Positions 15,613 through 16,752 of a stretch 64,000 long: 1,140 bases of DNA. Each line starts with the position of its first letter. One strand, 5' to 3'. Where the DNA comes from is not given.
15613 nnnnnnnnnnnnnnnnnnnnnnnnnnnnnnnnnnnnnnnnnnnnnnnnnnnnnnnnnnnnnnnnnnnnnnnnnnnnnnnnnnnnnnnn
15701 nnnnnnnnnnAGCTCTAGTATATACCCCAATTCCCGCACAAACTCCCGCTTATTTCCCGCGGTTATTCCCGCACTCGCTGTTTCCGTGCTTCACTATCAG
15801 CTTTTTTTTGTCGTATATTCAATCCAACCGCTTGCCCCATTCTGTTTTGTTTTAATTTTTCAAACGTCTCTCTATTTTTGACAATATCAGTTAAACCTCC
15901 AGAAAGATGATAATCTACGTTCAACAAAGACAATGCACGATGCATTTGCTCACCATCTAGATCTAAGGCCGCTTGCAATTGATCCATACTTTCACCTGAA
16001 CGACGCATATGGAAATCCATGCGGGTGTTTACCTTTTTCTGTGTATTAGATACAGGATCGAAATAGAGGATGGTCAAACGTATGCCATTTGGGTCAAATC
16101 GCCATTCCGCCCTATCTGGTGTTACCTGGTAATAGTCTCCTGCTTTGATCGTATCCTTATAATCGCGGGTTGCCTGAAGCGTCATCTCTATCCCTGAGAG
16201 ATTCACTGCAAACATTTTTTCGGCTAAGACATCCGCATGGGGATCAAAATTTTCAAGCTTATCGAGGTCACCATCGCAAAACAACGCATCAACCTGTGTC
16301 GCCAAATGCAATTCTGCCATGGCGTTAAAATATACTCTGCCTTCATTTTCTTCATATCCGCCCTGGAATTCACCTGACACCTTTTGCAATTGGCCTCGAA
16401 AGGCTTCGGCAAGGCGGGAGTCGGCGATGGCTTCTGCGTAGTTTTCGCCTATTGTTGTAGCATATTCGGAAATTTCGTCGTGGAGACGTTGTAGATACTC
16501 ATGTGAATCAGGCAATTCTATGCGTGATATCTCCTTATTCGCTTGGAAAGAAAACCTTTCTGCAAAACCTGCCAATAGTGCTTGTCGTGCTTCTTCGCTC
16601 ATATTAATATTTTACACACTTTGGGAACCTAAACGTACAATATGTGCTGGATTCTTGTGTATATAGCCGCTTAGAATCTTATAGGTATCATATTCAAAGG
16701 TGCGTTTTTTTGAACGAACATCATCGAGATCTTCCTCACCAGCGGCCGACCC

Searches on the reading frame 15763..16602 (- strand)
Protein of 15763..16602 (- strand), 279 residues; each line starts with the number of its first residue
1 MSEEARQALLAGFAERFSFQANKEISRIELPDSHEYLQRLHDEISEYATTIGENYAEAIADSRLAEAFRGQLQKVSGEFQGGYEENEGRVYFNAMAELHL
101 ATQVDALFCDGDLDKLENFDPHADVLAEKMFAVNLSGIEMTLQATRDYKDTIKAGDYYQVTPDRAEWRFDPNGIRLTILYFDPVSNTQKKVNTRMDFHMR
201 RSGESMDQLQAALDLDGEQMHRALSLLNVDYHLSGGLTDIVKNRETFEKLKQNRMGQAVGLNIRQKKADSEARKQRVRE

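Call 3: search_protein_families(library=pfam, proteins=[window:15763-16602:-], max_evalue=0.01)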
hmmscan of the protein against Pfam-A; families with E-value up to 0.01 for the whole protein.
window:15763-16602:- (279 aa): 0 families

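Call 4: search_protein_families(library=ncbifam, proteins=[window:15763-16602:-], max_evalue=0.01)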
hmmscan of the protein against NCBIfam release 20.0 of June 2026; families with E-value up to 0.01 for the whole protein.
window:15763-16602:- (279 aa): 0 families

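Call 6: search_protein_families(library=padloc, proteins=[window:15763-16602:-], max_evalue=0.01)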
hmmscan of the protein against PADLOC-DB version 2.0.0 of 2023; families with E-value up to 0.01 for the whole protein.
window:15763-16602:- (279 aa): 0 families

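Call 7: search_protein_families(library=phrogs, proteins=[window:15763-16602:-], max_evalue=0.01)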
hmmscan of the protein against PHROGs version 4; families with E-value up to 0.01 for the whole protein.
window:15763-16602:- (279 aa): 0 families

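Call 8: find_homologous_proteins(query=window:15763-16602:-, max_evalue=0.001)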
Query window:15763-16602:- (279 aa): 5 proteins with E <= 0.001 among 1340 candidates.
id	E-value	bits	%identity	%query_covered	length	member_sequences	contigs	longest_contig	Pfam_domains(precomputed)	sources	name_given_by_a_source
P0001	2.3e-180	616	100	100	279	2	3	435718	-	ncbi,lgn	-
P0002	9.9e-162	555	91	100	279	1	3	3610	-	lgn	-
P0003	1.5e-158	544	89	100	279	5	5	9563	-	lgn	-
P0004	4.0e-157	539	89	100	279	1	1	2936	-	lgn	-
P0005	1.5e-155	534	87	100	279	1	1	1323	-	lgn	-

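Call 10: find_encoding_contigs(protein=P0001, flank=10000, max_places=6)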
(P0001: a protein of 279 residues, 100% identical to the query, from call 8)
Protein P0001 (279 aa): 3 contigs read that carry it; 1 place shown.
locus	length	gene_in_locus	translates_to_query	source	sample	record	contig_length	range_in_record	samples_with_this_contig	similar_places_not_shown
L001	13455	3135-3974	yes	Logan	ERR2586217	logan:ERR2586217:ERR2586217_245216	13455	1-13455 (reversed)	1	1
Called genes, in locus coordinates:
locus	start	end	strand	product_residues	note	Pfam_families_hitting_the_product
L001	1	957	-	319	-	?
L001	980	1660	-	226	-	PF09335:VTT_dom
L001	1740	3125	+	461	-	PF00929:RNase_T, PF01541:GIY-YIG (weak), PF27096:UvrC_M, PF27115:Cho_C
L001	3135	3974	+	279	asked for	-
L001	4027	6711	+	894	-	PF00005:ABC_tran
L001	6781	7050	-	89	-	-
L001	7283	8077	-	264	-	PF01966:HD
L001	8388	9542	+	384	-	PF07690:MFS_1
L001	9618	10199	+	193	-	-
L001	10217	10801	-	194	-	-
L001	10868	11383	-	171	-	-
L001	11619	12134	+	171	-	PF06983:3-dmu-9_3-mt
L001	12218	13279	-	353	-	PF08240:ADH_N, PF00107:ADH_zinc_N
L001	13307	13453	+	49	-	?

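Call 11: find_encoding_contigs(protein=P0003, flank=10000, max_places=6)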
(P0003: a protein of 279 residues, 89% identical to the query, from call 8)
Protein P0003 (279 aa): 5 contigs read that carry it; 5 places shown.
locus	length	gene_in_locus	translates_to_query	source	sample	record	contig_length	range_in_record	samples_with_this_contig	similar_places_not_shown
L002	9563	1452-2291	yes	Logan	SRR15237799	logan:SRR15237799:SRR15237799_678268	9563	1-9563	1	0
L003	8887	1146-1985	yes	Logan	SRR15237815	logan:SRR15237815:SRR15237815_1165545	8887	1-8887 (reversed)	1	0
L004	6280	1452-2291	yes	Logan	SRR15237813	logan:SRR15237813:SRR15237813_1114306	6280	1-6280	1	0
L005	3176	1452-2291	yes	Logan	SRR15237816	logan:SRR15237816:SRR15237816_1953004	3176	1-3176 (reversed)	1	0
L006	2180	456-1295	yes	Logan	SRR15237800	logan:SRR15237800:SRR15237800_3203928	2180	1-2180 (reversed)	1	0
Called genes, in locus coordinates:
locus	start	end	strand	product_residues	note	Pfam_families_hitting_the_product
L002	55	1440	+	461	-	PF00929:RNase_T, PF01541:GIY-YIG (weak), PF27096:UvrC_M, PF27115:Cho_C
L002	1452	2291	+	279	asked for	-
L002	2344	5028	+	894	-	PF00005:ABC_tran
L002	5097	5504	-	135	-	-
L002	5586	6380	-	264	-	PF01966:HD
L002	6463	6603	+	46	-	-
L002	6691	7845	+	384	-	PF07690:MFS_1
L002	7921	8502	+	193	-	-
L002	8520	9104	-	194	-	-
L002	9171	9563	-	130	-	?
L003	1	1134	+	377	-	?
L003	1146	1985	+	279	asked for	-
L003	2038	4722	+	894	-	PF00005:ABC_tran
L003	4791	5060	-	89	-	-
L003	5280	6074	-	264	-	PF01966:HD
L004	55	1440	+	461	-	PF00929:RNase_T, PF01541:GIY-YIG (weak), PF27096:UvrC_M, PF27115:Cho_C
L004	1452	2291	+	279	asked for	-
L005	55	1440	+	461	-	PF00929:RNase_T, PF01541:GIY-YIG (weak), PF27096:UvrC_M, PF27115:Cho_C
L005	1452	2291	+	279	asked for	-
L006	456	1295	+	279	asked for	-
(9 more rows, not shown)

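Call 17: search_protein_representatives(protein=window:15763-16602:-)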
Query: 279 residues. Proteins with E-value up to 0.001 (for the whole library): 25; up to 1e-10: 11; up to 1e-30: 3. The best 25 are listed.
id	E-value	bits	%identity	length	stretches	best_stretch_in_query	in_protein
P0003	4.9e-159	544.0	89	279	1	1-279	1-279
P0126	5.3e-50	186.8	42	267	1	1-265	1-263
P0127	1.7e-33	132.7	33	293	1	7-273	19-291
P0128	9.0e-19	84.4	35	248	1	44-257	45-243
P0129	4.6e-16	75.5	32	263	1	42-255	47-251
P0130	8.2e-14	68.2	30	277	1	8-257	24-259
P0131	1.8e-13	67.1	37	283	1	85-256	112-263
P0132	2.0e-13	66.9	32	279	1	8-259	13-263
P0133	7.9e-13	64.9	32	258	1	42-257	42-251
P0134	2.3e-12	63.4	33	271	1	50-242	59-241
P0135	3.9e-12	62.7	41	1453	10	65-95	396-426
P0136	1.4e-10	57.6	31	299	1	35-225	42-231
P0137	1.9e-10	57.2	33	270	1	44-255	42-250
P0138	2.9e-10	56.5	38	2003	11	65-99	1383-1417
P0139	4.5e-10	55.9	39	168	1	156-258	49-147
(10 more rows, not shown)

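Call 18: find_encoding_contigs(protein=P0126, flank=8000, max_places=3)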
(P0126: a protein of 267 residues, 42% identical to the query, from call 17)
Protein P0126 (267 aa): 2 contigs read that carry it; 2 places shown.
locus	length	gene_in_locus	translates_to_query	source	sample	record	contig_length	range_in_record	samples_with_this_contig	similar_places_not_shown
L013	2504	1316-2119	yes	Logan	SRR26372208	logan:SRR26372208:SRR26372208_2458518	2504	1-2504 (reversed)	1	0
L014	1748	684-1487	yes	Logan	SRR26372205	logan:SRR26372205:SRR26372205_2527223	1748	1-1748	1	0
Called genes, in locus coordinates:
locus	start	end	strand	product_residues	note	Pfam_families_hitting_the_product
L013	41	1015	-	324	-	PF01966:HD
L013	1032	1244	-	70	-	-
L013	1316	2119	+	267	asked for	-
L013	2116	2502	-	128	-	?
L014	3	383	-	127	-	?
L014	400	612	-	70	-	-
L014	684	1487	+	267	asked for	-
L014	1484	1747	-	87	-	?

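Call 19: find_encoding_contigs(protein=P0127, flank=8000, max_places=3)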
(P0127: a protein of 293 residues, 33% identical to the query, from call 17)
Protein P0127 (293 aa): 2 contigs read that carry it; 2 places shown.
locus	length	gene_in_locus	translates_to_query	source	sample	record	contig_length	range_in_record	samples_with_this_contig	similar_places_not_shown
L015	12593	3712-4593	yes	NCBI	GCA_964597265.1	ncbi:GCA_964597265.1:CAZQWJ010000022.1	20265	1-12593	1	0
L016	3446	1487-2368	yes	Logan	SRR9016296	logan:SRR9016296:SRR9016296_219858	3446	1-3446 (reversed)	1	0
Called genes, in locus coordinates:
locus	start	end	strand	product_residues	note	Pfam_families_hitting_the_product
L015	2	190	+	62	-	?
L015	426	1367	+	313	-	-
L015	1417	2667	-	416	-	PF00817:IMS, PF11799:IMS_C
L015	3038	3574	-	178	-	PF03703:bPH_2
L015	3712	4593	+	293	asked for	-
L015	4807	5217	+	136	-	-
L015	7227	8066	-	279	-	PF01261:AP_endonuc_2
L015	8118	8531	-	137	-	PF05635:23S_rRNA_IVP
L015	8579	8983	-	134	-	PF00005:ABC_tran, PF02463:SMC_N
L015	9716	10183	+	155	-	-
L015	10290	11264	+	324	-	PF01368:DHH, PF02272:DHHA1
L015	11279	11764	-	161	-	PF04024:PspC, PF18917:LiaI-LiaF-like_TM1 (weak)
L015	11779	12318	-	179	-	PF20772:TACO1_YebC_N, PF01709:Transcrip_reg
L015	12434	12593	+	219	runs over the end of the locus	PF00160:Pro_isomerase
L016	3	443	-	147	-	?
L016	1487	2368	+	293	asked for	-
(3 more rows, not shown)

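Call 22: find_encoding_contigs(protein=P0128, flank=8000, max_places=3)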
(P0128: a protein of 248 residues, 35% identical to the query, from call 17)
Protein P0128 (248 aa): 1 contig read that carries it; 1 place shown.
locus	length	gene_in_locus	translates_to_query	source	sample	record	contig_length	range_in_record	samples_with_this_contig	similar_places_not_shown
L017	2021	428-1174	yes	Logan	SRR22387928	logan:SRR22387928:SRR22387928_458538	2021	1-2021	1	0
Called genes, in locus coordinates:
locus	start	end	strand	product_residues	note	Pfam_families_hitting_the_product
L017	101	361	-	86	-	PF12728:HTH_17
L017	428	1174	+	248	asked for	-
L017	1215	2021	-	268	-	?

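Call 23: find_encoding_contigs(protein=P0132, flank=8000, max_places=3)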
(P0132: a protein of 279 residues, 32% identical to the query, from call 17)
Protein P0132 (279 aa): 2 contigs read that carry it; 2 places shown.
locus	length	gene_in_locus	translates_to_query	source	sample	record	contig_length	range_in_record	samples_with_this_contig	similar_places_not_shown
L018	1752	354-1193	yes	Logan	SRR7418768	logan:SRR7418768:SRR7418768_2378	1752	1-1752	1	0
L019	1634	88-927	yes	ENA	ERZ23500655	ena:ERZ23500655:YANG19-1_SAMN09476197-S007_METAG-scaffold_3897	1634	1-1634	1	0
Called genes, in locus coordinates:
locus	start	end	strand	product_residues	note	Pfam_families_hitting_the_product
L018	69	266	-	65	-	-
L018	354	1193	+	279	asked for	-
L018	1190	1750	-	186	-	?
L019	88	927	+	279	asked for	-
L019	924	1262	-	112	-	-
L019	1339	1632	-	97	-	?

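Call 25: find_related_loci(query=window:15763-16602:-, collection=genome_contigs, flank=10000)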
Query window:15763-16602:- (279 aa) in genome_contigs; peptide patterns used: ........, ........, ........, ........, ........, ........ (x = any residue, [..] = any of these).
46 stretches matched a pattern, but none encodes a relative of the query by tblastn (E <= 1e-3).

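Call 28: predict_structure(alignment_id=A1)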
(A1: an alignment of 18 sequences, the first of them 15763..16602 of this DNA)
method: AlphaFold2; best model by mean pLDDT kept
length: 279 residues; sequences in the alignment: 18
mean_pLDDT: 89.6   pTM: 0.87
mean pLDDT of the five models: 89.6, 88.7, 87.8, 87.8, 86.8
residues with pLDDT >= 90: 205; 70-90: 50; 50-70: 23; < 50: 1
segments of 3 or more residues with pLDDT < 50: none
pLDDT, mean of each block of 10 residues (from residue 1): 68 54 81 95 98 97 96 97 91 98 97 86 71 93 93 95 94 95 92 90 77 95 95 90 94 94 91 90
secondary structure, 60 per line:
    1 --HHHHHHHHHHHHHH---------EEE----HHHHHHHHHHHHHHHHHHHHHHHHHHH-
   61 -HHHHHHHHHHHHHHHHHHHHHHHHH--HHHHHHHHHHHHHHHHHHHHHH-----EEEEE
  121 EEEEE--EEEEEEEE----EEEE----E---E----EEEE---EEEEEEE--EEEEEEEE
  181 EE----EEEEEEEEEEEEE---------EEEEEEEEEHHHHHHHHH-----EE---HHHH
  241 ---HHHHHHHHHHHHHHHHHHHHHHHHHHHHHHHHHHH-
elements in order: H3-16 E26-28 H33-59 H62-86 H89-110 E116-125 E128-135 E140-143 E157-160 E164-170 E173-182 E187-199 E209-217 H218-226 H237-240 H244-278

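Call 46: search_solved_structures(query=A1, max_evalue=1)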
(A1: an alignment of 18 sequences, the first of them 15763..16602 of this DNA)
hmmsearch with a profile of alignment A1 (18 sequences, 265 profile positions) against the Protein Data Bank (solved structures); distinct sequences matched with E-value up to 1: 5.
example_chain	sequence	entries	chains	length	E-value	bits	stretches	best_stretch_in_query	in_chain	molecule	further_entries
5gm3_A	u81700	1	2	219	0.069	16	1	150-182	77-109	Endoglucanase-1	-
5gm4_A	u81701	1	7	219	0.069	16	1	150-182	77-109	Endoglucanase-1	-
5gm5_A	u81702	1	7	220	0.069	16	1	150-182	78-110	Endoglucanase-1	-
4b2q_T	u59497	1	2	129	0.31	13.9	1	124-201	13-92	ATP SYNTHASE SUBUNIT B, MITOCHONDRIAL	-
5ara_T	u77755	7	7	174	0.48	13.3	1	124-201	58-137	ATP SYNTHASE F(0) COMPLEX SUBUNIT B1, MITOCHONDRIAL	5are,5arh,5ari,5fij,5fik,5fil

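Call 48: fold_search(model_id=the predicted structure, library=viral)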
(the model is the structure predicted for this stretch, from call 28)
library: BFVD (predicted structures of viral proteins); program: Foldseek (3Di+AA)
matches with E <= 10: 429; with E <= 0.001: 0
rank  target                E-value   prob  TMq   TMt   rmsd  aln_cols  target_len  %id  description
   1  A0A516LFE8            1.8e-01  0.41  0.24  0.11  24.7       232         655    9  (no name in the UniProt tables at hand)
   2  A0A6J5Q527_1          1.8e-01  0.03  0.10  0.05  26.6       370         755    8  Uncharacterized protein [uncultured Caudovirales phage]
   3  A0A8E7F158            2.5e-01  0.18  0.14  0.21  20.2       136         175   13  (no name in the UniProt tables at hand)
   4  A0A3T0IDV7            2.7e-01  0.06  0.14  0.06  22.1       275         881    5  (no name in the UniProt tables at hand)
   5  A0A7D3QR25            3.1e-01  0.47  0.18  0.10   9.9       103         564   14  (no name in the UniProt tables at hand)
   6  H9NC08                3.3e-01  0.20  0.13  0.24  12.1       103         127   11  (no name in the UniProt tables at hand)
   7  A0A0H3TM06            3.5e-01  0.07  0.13  0.12  35.0       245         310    9  (no name in the UniProt tables at hand)
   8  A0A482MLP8            3.5e-01  0.05  0.11  0.10  18.1       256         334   13  Uncharacterized protein [Burkholderia phage BcepSauron]
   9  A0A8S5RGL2            4.1e-01  0.33  0.18  0.08   8.4       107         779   12  Uncharacterized protein [virus sp. ctQmo6]
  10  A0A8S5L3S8            4.5e-01  0.03  0.12  0.09  37.9       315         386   10  Maturation protein [ssRNA phage SRR5208570_4]
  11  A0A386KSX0            5.3e-01  0.08  0.14  0.06  16.4       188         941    9  Host specificity protein J [Caulobacter phage Kronos]
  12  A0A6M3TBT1            5.3e-01  0.04  0.08  0.13  16.3       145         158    8  (no name in the UniProt tables at hand)
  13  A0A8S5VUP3            5.9e-01  0.03  0.09  0.12  17.9       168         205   10  (no name in the UniProt tables at hand)
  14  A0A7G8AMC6            6.5e-01  0.05  0.15  0.15  18.6       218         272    8  (no name in the UniProt tables at hand)
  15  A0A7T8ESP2            6.5e-01  0.04  0.12  0.04  34.9       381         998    9  (no name in the UniProt tables at hand)
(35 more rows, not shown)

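Call 49: find_related_loci(query=A3, collection=metagenome_contigs, flank=10000)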
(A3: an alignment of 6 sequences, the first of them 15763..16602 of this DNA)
Query A3 (279 aa) in metagenome_contigs; peptide patterns used: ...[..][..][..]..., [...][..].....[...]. (x = any residue, [..] = any of these).
555 stretches matched a pattern; 3 encode a relative of the query (tblastn E <= 1e-3); 3 distinct loci.
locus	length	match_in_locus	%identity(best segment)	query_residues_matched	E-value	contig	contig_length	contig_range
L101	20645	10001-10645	30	42-271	4e-28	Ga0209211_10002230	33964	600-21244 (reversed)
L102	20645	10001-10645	30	42-271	6e-28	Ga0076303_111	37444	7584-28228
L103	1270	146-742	30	42-255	9e-23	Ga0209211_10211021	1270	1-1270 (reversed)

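Call 53: search_protein_families(library=pfam, proteins=[L101:4730-5830:-, L101:5965-8622:+, L101:8704-9408:+, L101:9481-9963:-, L101:9875-10624:+, L101:10621-11433:-, L101:11484-11822:-, L101:11832-14681:-], max_evalue=0.001)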
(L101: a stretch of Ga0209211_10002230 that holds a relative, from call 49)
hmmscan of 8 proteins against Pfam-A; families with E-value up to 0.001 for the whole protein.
L101:4730-5830:- (366 aa): 1 family
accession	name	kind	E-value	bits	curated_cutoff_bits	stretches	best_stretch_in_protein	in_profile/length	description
PF12705.13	PDDEXK_1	-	1.2e-12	48.8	22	1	4-279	2-243/247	PD-(D/E)XK nuclease superfamily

L101:5965-8622:+ (885 aa): 5 families
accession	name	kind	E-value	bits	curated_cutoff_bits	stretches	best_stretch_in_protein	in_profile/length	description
PF07517.20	SecA_DEAD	-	7.9e-112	373.7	24.6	1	28-440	2-290/290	SecA DEAD-like domain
PF21090.3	P-loop_SecA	-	8.1e-78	261.2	27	2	456-554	2-100/205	SecA P-loop domain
PF07516.18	SecA_SW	-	2e-50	172.1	26.7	1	626-812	1-199/200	SecA Wing and Scaffold domain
PF01043.26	SecA_PP_bind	-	9.3e-38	129.6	23.5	1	291-396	2-110/110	SecA preprotein cross-linking domain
PF02810.21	SEC-C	-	1.8e-10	40.9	20.4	1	867-884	1-18/19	SEC-C motif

L101:8704-9408:+ (234 aa): 1 family
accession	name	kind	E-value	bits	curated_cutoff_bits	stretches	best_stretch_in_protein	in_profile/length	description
PF01797.21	Y1_Tnp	-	3.5e-07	30.8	23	1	85-158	41-119/121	Transposase IS200 like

L101:9481-9963:- (160 aa): 1 family
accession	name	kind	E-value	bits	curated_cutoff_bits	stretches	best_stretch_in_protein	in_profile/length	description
PF12728.13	HTH_17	-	2e-14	54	27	1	89-137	2-50/51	Helix-turn-helix domain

L101:9875-10624:+ (249 aa): 0 families

L101:10621-11433:- (270 aa): 4 families
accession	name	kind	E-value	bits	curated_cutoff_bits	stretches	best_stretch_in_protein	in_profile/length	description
PF05175.20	MTS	-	8.7e-09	35.7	23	1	83-154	32-95/170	Methyltransferase small domain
PF13847.12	Methyltransf_31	-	3.7e-08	33.6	27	1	86-233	7-110/145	Methyltransferase domain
PF08242.18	Methyltransf_12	-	9.9e-06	26.6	30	1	88-178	2-72/98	Methyltransferase domain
PF13649.12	Methyltransf_25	-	6.3e-05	24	27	1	86-149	1-55/97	Methyltransferase domain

L101:11484-11822:- (112 aa): 1 family
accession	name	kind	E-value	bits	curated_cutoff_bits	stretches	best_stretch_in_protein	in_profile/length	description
PF22241.2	PSMD12-CSN4_N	-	9.6e-05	22.6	27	1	44-107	63-126/218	PSMD12/CSN4, N-terminal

L101:11832-14681:- (949 aa): 0 families

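Call 70: fold_search(model_id=the predicted structure, library=pdb)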
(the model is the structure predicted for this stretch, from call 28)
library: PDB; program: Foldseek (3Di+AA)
matches with E <= 10: 310; with E <= 0.001: 0
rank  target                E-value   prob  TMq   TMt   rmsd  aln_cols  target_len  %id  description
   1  8ojg_G                2.9e-01  0.06  0.12  0.15  16.9       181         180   11  Structure of the MlaCD complex (2:6 stoichiometry) (released 2024-07-10)
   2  7vr6                  4.4e-01  0.03  0.11  0.14  16.2       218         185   11  Crystal structure of MlaC from Escherichia coli in quasi-open state (released 2022-09-21)
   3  5cwp                  7.4e-01  0.69  0.23  0.27   3.8        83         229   17  Crystal structure of de novo designed helical repeat protein DHR79 (released 2015-12-16)
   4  3tvr                  8.2e-01  0.10  0.14  0.21  13.6       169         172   10  Crystal Structure of Streptomyces coelicolor Polyketide Aromatase/Cyclase whiE-ORFVI (released 2012-04-04)
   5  3haz_A                9.2e-01  0.09  0.12  0.05  16.9       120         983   10  Crystal structure of bifunctional proline utilization A (PutA) protein (released 2010-02-23)
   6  7ufj_C                9.2e-01  0.02  0.08  0.08  21.8       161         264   12  Structure of human MR1-ethylvanillin in complex with human MAIT A-F7 TCR (released 2022-12-14)
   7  6n4n_F                9.7e-01  0.11  0.13  0.17   9.9       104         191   15  Crystal structure of the designed protein DNCR2/danoprevir/NS3a complex (released 2019-09-11)
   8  9lry_C                1.1e+00  0.08  0.14  0.16  11.5       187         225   13  Straight and symmetrical filament of the spirochete periplasmic flagella of Leptospira biflexa (released 2025-12-24)
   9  7ds8_A                1.1e+00  0.04  0.12  0.13  19.0       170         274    9  Crystal structure of actin capping protein in complex with twinflin-1/CD2AP CPI chimera peptide (CDN-TWC) (released 2021-03-03)
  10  2kf2_MODEL_1_A        1.2e+00  0.09  0.17  0.25  11.5       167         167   10  Solution NMR structure of of Streptomyces coelicolor polyketide cyclase SCO5315. Northeast Structural Genomics (released 2009-05-19)
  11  6szw_C                1.2e+00  0.06  0.17  0.21  16.9       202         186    5  Asymmetric complex of Factor XII and kininogen with gC1qR/C1QBP/P32 is governed by allostery (released 2020-07-22)
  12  7dej_A                1.2e+00  0.06  0.13  0.10  16.5       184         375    9  Structure of human ORP3 ORD in apo-form (released 2021-03-24)
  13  8p94_U                1.2e+00  0.04  0.10  0.10  18.3       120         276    5  Cryo-EM structure of cortactin stabilized Arp2/3-complex nucleated actin branches (released 2024-01-03)
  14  8rza_A                1.3e+00  0.07  0.15  0.10  15.8       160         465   10  Ribonuclease W (released 2024-11-06)
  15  1yqf_E                1.3e+00  0.06  0.16  0.22  17.4       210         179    9  Hypothetical protein from leishmania major unknown function sequence homologue to human p32 protein (released 2005-02-22)
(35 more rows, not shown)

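Call 81: find_encoding_contigs(protein=P0136, flank=8000, max_places=3)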
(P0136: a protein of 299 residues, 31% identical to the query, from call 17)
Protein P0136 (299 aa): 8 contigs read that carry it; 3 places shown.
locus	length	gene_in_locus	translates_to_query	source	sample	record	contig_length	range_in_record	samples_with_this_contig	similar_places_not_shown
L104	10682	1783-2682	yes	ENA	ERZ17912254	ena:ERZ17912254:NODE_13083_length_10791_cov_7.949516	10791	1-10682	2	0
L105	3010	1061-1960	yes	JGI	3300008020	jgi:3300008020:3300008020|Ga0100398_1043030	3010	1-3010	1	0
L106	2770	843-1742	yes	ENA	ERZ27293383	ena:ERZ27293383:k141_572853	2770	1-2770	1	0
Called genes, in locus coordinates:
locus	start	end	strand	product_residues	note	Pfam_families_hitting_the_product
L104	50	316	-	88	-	-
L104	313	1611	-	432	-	PF00109:ketoacyl-synt, PF02801:Ketoacyl-synt_C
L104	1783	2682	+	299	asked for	-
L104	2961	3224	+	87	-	-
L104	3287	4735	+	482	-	PF00931:NB-ARC (faint), PF01057:Parvo_NS1 (faint), PF02463:SMC_N (faint), PF03193:RsgA_GTPase (faint), PF13191:AAA_16 (faint), PF00005:ABC_tran, PF12848:ABC_tran_Xtn, PF00005:ABC_tran, +8 more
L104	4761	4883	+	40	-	-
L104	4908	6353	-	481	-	-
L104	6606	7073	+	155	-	PF18931:DUF5680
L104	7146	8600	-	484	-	-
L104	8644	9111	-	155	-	-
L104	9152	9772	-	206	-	-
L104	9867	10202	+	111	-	-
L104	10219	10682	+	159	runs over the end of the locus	-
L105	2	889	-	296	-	?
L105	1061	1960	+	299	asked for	-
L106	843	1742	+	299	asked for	-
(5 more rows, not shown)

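Call 82: find_encoding_contigs(protein=P0134, flank=8000, max_places=3)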
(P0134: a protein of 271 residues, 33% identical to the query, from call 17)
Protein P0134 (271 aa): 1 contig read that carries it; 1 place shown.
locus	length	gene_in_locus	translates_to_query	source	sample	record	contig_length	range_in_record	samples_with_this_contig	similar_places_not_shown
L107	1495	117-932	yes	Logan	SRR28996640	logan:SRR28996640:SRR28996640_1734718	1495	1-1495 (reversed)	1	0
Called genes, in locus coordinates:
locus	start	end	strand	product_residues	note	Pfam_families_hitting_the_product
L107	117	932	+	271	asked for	-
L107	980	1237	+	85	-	-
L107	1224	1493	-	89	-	?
